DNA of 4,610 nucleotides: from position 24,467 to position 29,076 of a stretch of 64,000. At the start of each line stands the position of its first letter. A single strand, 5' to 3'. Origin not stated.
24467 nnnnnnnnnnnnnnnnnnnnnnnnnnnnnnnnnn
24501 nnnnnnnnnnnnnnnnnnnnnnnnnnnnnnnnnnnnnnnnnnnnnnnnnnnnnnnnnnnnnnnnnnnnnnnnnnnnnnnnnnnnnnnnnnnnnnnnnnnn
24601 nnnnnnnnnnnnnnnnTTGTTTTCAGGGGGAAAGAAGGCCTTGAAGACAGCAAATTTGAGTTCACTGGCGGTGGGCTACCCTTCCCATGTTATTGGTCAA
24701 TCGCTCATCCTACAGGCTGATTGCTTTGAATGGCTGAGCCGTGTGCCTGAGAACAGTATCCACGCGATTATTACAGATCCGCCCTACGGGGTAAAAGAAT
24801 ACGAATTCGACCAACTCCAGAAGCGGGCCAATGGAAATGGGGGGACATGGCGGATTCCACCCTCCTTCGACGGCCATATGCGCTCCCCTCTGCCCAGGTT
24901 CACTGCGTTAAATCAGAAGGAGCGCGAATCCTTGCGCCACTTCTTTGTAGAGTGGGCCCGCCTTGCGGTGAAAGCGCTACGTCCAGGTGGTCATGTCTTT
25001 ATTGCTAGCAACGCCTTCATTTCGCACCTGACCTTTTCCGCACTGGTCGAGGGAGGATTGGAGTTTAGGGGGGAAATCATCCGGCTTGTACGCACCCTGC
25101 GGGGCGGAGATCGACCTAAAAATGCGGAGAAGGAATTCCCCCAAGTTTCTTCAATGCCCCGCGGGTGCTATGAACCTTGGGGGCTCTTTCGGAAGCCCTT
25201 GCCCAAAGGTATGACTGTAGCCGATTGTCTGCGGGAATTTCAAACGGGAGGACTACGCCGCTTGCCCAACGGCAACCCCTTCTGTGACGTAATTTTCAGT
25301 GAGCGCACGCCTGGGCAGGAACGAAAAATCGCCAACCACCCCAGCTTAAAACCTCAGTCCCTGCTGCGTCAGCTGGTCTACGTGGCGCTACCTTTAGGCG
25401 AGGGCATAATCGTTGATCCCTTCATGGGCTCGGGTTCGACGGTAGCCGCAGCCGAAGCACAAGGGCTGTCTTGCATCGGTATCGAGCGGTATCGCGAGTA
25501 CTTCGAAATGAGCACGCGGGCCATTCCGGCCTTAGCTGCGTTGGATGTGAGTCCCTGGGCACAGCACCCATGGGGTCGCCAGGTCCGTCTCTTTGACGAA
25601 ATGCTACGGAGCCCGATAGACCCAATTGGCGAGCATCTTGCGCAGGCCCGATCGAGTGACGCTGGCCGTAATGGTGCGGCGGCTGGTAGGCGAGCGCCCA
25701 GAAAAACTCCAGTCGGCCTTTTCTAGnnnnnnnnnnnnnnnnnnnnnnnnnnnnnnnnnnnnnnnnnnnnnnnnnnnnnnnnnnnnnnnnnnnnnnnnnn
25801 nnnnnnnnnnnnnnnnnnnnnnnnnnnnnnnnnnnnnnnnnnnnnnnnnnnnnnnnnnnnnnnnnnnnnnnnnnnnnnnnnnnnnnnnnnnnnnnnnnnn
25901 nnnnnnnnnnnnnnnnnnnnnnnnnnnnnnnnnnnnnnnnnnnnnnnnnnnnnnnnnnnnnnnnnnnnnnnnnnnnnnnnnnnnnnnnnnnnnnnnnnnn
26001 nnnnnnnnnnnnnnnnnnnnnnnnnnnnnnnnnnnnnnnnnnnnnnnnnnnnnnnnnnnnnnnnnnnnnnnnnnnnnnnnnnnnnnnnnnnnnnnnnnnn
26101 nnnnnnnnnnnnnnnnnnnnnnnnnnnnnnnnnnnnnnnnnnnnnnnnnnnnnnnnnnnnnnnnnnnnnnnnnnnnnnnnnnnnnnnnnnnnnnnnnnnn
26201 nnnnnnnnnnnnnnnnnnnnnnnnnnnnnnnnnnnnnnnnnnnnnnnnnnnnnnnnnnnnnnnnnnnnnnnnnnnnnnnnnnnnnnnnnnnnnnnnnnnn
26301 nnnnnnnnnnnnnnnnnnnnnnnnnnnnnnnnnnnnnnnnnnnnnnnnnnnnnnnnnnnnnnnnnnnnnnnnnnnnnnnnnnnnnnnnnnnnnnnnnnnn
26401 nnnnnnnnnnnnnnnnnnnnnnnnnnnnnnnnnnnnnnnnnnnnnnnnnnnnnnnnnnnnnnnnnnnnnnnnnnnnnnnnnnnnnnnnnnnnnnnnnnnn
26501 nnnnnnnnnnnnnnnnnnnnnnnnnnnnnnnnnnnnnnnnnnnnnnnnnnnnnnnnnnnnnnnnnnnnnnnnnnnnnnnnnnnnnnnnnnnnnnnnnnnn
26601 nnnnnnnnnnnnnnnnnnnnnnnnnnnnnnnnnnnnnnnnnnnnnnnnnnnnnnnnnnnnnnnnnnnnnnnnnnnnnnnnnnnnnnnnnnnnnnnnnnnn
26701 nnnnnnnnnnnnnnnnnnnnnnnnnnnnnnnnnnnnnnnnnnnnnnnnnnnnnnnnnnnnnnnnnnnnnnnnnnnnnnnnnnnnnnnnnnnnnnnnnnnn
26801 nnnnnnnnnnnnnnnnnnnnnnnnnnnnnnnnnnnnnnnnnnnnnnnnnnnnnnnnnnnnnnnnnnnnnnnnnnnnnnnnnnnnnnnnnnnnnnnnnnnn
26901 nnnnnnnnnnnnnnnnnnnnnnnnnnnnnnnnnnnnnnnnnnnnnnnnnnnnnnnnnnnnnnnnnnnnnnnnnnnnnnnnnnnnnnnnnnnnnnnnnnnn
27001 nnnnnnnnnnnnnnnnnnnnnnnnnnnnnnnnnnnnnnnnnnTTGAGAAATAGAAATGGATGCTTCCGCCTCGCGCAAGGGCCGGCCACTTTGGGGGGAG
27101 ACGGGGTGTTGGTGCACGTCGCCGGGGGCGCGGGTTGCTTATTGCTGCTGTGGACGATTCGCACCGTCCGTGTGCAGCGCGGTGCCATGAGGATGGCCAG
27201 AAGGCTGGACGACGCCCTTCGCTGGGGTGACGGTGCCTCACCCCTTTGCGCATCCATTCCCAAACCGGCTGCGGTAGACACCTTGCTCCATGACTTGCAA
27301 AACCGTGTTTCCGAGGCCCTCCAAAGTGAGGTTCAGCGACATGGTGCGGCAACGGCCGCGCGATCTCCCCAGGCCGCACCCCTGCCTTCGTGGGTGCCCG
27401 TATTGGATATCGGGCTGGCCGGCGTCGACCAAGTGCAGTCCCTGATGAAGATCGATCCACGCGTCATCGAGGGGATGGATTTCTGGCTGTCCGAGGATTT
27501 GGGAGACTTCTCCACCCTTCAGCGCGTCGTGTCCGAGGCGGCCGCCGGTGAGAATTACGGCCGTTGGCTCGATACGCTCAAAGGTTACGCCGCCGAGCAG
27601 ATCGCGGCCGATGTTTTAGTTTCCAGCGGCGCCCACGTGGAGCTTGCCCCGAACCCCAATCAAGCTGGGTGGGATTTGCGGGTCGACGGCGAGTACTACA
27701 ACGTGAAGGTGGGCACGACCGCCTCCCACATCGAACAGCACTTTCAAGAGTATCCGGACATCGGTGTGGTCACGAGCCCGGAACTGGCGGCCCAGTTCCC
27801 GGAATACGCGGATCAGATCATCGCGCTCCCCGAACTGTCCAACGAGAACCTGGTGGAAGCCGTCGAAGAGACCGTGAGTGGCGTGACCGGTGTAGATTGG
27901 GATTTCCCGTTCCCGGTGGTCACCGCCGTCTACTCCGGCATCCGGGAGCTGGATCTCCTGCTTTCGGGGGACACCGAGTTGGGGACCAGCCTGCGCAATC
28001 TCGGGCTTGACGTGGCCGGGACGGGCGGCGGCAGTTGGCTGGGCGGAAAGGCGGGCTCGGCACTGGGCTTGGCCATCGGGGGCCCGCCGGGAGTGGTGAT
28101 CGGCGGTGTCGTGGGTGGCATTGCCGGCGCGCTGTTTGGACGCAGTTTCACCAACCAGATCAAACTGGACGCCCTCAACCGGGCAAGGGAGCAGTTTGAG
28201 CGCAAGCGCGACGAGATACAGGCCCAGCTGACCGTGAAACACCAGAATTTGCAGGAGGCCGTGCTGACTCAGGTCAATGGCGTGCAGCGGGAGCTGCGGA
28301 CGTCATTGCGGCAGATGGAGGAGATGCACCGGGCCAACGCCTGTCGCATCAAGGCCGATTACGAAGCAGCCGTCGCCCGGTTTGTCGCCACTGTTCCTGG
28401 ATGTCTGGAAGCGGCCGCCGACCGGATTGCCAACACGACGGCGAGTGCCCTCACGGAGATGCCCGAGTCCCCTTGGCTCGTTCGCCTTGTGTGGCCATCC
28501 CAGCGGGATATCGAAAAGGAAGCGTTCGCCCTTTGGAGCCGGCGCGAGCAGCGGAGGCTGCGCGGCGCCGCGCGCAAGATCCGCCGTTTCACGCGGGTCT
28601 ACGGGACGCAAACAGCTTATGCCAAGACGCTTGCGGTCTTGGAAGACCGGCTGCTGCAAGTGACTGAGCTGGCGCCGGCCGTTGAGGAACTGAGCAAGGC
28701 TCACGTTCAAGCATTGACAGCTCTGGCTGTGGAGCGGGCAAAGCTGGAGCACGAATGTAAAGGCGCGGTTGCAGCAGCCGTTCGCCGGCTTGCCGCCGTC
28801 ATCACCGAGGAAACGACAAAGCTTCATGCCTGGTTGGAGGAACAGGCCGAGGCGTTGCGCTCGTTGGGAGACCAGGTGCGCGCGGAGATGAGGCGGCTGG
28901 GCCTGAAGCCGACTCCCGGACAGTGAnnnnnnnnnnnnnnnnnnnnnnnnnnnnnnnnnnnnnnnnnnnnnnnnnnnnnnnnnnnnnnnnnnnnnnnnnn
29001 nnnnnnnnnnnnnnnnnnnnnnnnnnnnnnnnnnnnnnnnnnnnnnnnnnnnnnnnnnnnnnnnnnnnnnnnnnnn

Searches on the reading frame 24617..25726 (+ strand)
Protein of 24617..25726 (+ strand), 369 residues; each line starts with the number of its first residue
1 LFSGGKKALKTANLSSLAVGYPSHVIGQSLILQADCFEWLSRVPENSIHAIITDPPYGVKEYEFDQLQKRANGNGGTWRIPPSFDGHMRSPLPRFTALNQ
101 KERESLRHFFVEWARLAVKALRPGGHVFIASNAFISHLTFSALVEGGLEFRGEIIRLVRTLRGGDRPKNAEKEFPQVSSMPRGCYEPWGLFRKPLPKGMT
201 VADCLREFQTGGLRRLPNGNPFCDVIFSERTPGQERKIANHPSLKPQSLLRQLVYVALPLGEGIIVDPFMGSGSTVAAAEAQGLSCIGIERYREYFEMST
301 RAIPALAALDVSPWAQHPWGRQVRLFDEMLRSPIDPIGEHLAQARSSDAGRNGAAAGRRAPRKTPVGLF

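Call 45: search_protein_families(library=pfam, proteins=[window:24617-25726:+], max_evalue=0.001)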
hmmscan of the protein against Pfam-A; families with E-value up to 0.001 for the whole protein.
window:24617-25726:+ (369 aa): 2 families
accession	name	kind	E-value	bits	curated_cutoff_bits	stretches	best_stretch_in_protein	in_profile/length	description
PF01555.25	N6_N4_Mtase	-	2.6e-19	70.5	26.7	1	48-299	1-219/221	DNA methylase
PF01170.24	UPF0020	-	0.00061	20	22.3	0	247-295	14-63/197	RMKL-like, methyltransferase domain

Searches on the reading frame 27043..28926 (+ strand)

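Call 7: search_protein_families(library=ncbifam, proteins=[window:27043-28926:+], max_evalue=1)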
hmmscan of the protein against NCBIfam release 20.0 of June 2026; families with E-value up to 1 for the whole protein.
window:27043-28926:+ (627 aa): 4 families
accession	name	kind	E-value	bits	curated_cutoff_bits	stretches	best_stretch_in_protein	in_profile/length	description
TIGR03789.1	pdsO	hypoth_equivalog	6.7e-07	29.2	152.2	1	334-430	46-133/243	sortase-associated OmpA-like protein PdsO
NF053611.1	YiaD_Gzip_OmpA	equivalog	0.0004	20.1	175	1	326-397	24-101/206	YiaD family glycine zipper/OmpA-like lipoprotein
NF053524.1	thylo_ssl2009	equivalog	0.012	16.3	58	1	350-426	14-89/90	ssl2009 family thylakoid membrane protein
NF008437.0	PRK11280.1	equivalog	0.018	14.9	99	1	330-374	73-117/179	hypothetical protein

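Call 14: search_protein_families(library=padloc, proteins=[window:27043-28926:+], max_evalue=1)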
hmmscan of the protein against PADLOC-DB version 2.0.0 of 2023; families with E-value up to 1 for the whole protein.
window:27043-28926:+ (627 aa): 6 families
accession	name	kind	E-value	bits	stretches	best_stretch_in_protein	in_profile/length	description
PDLC04407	PDC-M09A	-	9.3e-05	20.1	1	319-425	148-247/282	-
PDLC03842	LeoB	-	0.00019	18.4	1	341-443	447-549/568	-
PDLC04784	PDC-M72B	-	0.00029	18.9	1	178-280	44-148/193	-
PDLC04785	PDC-M72B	-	0.0086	14.1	1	178-278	44-146/168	-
PDLC03839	LeoA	-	0.013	12.6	2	375-468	290-386/559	-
PDLC00638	ZorA2|ZorA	-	0.15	8.8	0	370-459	295-383/545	MotA/ExbB/TolQ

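Call 15: search_protein_families(library=phrogs, proteins=[window:27043-28926:+], max_evalue=1)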
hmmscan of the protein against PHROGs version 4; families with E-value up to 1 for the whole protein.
window:27043-28926:+ (627 aa): 20 families
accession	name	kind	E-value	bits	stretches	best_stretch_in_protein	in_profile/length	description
phrog_18476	-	unknown function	5.2e-07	30.6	1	321-377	62-119/209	-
phrog_1047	-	tail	1.5e-05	24.3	1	325-427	857-964/1251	tail associated lysin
phrog_11489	-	unknown function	1.7e-05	24.1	1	320-381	721-783/1717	-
phrog_16692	-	unknown function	2.7e-05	23.8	1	325-428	712-831/1107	-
phrog_167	-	tail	0.00021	20.1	1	324-375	677-728/1555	tail length tape measure protein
phrog_37425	-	unknown function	0.00032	21.4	1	326-402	2-77/275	-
phrog_14537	-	unknown function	0.00038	21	1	330-389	32-92/295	-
phrog_10341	-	lysis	0.00049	20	1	320-404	134-220/577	endolysin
phrog_973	-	tail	0.00085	18.2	1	324-430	747-860/1465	tail length tape measure protein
phrog_37622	-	unknown function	0.0014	17.3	1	311-430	887-1014/1761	-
phrog_15869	-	unknown function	0.0016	19.6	1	324-370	44-90/137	-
phrog_934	-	tail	0.0045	15.3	1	325-593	600-844/1988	tail length tape measure protein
phrog_13877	-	unknown function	0.022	15.7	1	314-376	39-107/150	-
phrog_6922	-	unknown function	0.028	14.1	1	325-373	335-382/768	-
phrog_34863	-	unknown function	0.16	11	1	325-374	403-455/966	-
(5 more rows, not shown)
